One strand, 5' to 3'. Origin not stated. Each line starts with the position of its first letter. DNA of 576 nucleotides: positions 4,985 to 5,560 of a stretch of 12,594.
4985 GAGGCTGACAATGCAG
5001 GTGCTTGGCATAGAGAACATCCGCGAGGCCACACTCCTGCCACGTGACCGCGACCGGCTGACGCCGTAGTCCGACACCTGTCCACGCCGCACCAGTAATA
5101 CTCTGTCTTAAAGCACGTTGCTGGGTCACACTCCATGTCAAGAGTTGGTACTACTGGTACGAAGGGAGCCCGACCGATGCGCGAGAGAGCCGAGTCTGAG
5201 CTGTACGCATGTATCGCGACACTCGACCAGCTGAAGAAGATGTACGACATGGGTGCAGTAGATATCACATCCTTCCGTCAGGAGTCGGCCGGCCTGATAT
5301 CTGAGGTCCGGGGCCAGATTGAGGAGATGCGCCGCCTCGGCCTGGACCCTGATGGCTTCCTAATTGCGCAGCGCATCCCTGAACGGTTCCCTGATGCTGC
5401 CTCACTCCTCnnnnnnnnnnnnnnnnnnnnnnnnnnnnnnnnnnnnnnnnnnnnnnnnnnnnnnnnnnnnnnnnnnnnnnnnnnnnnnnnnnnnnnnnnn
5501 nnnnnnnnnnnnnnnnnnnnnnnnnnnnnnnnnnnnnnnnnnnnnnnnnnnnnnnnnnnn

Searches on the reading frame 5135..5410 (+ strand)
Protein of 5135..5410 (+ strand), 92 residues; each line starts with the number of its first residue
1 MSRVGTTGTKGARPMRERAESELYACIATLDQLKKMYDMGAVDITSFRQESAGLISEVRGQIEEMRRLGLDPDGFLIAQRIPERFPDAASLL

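Call 12: search_protein_families(library=pfam, proteins=[window:5135-5410:+], max_evalue=10)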
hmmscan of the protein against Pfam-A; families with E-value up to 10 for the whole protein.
window:5135-5410:+ (92 aa): 2 families
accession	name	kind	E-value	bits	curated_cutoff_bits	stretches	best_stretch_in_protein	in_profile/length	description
PF03997.17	VPS28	-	0.079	13.2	24.5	1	21-62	2-43/188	VPS28 protein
PF09851.14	SHOCT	-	0.14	12.4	27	1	29-41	2-14/28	Short C-terminal domain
